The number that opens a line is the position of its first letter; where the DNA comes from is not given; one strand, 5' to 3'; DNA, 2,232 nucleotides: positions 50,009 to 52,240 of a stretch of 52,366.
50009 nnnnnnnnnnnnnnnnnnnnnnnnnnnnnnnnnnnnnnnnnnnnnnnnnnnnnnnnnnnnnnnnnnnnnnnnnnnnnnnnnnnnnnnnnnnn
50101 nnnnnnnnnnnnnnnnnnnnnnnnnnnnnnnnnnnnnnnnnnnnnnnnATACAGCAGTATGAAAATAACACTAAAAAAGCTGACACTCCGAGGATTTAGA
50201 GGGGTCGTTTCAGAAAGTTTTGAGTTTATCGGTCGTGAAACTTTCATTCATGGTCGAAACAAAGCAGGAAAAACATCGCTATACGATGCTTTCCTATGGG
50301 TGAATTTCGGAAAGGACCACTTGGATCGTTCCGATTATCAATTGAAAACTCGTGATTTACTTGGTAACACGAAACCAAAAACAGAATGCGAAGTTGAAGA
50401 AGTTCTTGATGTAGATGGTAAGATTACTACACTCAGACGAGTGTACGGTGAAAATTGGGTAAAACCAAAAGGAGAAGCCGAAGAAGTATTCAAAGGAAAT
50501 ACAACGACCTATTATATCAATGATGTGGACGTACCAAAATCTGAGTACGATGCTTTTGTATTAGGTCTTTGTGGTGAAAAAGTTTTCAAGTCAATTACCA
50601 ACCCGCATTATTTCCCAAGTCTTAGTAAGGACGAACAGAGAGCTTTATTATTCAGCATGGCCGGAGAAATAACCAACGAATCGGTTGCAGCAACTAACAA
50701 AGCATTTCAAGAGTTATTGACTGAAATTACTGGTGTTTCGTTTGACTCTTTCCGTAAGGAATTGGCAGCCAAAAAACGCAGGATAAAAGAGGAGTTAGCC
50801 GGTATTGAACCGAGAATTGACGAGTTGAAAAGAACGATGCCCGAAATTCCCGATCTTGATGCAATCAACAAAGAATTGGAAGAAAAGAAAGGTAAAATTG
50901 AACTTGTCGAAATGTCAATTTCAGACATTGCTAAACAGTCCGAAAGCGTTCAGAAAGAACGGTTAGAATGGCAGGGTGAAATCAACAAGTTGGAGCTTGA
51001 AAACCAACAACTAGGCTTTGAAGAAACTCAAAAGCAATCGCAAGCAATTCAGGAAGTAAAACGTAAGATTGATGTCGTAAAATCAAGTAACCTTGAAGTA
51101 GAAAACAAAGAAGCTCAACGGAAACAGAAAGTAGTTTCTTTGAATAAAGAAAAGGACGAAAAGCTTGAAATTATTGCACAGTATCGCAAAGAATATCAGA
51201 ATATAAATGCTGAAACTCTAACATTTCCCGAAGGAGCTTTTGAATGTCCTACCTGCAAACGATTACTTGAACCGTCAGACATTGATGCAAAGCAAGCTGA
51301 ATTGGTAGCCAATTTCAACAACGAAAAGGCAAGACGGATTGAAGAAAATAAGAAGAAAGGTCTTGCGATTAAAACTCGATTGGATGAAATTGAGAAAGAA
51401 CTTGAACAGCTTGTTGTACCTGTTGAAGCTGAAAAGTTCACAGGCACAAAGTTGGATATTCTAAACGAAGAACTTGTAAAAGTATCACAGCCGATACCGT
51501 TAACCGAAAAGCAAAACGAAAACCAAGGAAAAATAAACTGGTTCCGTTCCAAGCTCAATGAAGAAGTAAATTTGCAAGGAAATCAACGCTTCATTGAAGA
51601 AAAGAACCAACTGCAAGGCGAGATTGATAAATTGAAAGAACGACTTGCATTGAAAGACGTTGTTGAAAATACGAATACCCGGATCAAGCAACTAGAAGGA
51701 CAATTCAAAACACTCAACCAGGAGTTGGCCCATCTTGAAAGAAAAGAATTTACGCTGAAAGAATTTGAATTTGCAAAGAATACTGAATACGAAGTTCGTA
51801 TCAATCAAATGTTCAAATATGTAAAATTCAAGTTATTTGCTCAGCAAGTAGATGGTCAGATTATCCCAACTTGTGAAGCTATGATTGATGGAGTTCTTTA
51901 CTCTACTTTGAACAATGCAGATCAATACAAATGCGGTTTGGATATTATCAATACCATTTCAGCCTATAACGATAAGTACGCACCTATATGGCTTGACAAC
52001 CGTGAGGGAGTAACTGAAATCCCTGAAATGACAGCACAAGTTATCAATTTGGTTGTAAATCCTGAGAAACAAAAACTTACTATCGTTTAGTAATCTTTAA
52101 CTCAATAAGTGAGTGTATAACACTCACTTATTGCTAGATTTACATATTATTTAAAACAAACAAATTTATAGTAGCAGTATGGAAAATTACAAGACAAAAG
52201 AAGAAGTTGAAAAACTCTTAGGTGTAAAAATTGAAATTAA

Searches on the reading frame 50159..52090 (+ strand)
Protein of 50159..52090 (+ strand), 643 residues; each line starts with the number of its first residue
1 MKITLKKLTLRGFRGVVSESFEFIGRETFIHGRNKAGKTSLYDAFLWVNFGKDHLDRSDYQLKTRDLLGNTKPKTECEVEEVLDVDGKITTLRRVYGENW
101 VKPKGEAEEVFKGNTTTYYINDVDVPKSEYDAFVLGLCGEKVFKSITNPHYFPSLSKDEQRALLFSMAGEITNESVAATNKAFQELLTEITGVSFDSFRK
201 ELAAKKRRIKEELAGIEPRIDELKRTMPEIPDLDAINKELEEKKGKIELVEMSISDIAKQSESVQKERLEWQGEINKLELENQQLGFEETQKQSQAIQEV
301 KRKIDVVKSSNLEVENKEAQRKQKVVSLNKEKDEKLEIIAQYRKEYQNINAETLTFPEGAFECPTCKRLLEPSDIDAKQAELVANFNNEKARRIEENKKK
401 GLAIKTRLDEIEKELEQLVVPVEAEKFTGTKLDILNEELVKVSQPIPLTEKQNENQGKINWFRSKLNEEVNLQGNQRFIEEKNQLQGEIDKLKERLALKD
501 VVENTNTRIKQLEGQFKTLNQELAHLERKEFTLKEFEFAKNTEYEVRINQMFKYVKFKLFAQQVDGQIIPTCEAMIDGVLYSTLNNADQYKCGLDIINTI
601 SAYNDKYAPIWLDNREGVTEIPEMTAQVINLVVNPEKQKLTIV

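Call 9: search_protein_families(library=pfam, proteins=[window:50159-52090:+], max_evalue=0.01)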
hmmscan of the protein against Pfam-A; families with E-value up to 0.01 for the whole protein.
window:50159-52090:+ (643 aa): 3 families
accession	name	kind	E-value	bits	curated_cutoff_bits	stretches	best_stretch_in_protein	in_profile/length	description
PF02463.25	SMC_N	-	8.7e-08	32.3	40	1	5-132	2-125/220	RecF/RecN/SMC N terminal domain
PF13476.12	AAA_23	-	0.00067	20.8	27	0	7-283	1-194/201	AAA domain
PF13514.12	AAA_27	-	0.0046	17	22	0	5-67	3-68/206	AAA domain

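Call 10: search_protein_families(library=phrogs, proteins=[window:50159-52090:+], max_evalue=0.001)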
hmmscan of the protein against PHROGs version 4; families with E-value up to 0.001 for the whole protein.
window:50159-52090:+ (643 aa): 6 families
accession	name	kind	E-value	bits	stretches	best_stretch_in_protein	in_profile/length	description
phrog_77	-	DNA, RNA and nucleotide metabolism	5.6e-57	194.9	1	1-622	294-914/967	SbcC-like subunit of palindrome specific endonuclease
phrog_10445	-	unknown function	1.5e-50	173.1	1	1-298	1-291/296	-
phrog_21084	-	other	1.2e-39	137.3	1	265-642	7-393/396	recombinase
phrog_20188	-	DNA, RNA and nucleotide metabolism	1.4e-34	120.7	1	378-641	2-275/279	endonuclease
phrog_1499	-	unknown function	1.5e-18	68.3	1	1-352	1-314/427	-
phrog_25363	-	unknown function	1.6e-11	45.2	1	3-64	5-67/77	-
